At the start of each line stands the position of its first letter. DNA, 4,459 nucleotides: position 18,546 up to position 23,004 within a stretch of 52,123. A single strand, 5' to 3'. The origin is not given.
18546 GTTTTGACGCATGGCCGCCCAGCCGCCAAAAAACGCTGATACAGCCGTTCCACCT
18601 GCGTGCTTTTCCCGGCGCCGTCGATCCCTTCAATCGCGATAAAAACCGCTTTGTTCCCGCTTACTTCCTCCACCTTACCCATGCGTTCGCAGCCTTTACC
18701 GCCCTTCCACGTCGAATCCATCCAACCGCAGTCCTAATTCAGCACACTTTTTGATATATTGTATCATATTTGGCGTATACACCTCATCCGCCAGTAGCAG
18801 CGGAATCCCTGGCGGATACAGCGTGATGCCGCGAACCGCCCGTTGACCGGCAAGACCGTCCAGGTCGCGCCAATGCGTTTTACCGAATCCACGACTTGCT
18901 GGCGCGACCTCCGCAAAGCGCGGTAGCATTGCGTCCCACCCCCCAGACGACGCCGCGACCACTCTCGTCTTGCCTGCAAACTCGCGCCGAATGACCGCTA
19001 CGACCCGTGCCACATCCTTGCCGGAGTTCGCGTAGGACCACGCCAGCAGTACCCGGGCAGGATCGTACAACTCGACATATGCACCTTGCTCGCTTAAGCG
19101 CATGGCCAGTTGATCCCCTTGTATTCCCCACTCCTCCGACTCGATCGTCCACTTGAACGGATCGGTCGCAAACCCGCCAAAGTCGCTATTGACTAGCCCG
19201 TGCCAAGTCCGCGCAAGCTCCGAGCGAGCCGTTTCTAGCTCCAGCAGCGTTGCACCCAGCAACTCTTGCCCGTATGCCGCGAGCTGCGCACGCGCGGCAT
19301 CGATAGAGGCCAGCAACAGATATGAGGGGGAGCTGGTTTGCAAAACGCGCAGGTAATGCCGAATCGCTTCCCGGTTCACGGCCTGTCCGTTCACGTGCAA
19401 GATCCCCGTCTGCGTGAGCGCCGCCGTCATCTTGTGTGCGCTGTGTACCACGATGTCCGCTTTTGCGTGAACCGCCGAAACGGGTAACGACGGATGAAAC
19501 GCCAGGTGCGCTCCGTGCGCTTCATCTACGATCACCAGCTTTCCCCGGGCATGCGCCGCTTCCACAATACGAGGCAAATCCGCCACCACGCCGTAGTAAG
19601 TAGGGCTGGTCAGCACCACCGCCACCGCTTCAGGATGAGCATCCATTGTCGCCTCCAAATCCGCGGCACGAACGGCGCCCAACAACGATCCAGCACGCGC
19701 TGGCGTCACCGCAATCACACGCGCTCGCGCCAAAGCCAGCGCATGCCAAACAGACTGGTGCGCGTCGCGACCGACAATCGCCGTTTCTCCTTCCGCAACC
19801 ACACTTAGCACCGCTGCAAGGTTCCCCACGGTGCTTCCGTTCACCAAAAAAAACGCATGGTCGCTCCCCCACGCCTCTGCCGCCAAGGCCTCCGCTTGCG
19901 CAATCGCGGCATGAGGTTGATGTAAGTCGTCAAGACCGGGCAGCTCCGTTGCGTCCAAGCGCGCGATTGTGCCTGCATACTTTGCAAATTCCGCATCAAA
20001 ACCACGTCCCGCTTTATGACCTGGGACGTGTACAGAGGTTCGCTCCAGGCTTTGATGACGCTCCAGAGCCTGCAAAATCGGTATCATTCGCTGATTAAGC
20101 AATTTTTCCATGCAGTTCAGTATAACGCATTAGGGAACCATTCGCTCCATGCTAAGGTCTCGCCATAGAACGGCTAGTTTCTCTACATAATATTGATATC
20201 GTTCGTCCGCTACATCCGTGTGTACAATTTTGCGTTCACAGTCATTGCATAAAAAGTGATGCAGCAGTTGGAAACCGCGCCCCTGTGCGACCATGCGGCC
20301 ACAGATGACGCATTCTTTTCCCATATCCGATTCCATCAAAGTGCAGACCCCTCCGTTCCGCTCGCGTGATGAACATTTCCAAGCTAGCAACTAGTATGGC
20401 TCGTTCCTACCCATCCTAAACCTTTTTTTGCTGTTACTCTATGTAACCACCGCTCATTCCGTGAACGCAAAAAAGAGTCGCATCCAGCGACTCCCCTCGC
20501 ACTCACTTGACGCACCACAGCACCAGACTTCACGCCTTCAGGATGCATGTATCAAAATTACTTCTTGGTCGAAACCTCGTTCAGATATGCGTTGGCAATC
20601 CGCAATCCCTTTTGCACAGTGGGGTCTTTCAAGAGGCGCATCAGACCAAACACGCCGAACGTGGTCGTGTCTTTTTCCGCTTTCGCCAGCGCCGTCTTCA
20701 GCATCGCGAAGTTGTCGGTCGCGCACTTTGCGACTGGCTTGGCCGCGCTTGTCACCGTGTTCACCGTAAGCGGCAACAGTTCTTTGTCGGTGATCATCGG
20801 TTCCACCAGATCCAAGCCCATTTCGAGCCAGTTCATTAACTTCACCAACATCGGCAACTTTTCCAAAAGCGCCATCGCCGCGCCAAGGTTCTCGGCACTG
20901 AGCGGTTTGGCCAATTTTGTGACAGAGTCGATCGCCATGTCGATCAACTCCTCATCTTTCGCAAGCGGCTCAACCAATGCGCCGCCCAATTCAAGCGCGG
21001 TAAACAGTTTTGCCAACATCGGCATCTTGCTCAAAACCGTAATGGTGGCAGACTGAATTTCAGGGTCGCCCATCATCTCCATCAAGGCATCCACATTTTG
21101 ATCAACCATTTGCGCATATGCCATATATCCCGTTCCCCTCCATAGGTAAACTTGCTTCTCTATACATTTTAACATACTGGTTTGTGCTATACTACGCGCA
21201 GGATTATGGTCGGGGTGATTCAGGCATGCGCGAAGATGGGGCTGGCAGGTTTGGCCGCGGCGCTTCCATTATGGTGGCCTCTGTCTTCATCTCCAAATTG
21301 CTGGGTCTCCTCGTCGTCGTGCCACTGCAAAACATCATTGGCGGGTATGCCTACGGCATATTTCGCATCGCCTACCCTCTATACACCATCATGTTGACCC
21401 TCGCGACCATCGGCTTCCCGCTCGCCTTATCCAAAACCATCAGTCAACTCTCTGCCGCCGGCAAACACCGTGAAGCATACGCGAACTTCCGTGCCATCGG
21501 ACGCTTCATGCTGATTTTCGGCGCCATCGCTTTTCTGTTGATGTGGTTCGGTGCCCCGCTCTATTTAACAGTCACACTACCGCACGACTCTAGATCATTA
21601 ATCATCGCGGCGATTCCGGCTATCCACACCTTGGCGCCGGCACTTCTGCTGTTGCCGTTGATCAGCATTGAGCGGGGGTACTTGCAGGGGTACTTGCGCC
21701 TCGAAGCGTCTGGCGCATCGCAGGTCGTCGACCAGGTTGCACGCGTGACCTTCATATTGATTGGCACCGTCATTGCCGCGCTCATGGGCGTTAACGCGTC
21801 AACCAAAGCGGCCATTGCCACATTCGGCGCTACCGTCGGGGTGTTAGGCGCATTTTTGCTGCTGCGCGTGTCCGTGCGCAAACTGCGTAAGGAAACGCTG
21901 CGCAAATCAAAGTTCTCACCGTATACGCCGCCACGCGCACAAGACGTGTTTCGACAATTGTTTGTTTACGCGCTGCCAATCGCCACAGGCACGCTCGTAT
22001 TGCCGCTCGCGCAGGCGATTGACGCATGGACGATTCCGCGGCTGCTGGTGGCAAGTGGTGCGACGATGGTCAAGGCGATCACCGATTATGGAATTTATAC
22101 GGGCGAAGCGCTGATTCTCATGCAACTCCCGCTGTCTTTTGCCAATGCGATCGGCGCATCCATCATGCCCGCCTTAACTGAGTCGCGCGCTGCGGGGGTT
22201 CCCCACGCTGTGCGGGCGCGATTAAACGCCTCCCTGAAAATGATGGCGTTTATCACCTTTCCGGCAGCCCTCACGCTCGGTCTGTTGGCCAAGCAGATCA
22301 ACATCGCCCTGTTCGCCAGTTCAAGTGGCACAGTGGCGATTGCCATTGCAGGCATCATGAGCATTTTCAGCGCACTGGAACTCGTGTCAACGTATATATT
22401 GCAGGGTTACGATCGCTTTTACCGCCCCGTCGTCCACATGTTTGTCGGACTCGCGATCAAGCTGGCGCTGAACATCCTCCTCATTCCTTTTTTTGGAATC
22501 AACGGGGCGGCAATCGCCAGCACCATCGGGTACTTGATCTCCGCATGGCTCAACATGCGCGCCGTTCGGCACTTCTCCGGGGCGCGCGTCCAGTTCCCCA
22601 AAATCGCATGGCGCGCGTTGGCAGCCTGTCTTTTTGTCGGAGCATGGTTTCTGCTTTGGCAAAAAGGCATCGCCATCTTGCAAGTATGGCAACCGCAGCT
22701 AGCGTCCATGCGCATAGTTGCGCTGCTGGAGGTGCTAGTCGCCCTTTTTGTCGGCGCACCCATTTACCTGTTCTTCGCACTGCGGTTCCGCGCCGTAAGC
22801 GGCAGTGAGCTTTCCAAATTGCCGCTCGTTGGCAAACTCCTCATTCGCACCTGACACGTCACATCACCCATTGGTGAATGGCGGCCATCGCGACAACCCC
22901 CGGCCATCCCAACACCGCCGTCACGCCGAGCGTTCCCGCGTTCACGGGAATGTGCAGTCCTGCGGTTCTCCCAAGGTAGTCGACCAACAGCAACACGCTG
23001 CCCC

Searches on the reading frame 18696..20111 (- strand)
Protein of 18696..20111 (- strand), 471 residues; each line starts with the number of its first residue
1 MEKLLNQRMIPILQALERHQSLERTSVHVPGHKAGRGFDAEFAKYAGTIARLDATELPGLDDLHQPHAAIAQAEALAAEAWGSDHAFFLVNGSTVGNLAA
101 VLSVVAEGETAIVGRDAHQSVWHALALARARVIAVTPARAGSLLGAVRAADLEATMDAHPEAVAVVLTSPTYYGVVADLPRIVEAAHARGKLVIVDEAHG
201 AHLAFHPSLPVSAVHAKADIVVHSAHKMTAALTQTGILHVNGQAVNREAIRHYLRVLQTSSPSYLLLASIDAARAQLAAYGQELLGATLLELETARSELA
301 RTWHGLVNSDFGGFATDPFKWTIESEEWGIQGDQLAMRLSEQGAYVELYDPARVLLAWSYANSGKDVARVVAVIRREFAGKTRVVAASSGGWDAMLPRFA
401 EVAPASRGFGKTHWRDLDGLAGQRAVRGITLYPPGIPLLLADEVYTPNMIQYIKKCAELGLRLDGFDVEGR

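Call 61: search_protein_families(library=pfam, proteins=[window:18696-20111:-], max_evalue=0.00001)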
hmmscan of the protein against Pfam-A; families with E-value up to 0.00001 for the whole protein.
window:18696-20111:- (471 aa): 4 families
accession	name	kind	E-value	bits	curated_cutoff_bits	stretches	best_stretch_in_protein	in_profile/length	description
PF01276.26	OKR_DC_1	-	6.3e-65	220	27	1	11-301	2-316/417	Orn/Lys/Arg decarboxylase, major domain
PF00266.25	Aminotran_5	-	3.8e-09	36.4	21.5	1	86-240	63-213/371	Aminotransferase class-V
PF01212.27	Beta_elim_lyase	-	3.9e-09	36.7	27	1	64-284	28-230/288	Beta-eliminating lyase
PF03711.20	OKR_DC_1_C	-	7.1e-06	26.8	24.2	0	416-469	67-123/132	Orn/Lys/Arg decarboxylase, C-terminal domain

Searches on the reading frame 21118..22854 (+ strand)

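Call 61: search_protein_families(library=pfam, proteins=[window:21118-22854:+], max_evalue=0.00001)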
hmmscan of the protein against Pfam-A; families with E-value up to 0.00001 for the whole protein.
window:21118-22854:+ (578 aa): 2 families
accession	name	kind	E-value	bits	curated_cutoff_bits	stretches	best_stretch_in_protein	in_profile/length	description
PF01943.22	Polysacc_synt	-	2.2e-22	80.2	28.2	1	46-355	2-272/274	Polysaccharide biosynthesis protein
PF03023.19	MurJ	-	2.8e-11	43.2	27.4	1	109-516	39-433/451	Lipid II flippase MurJ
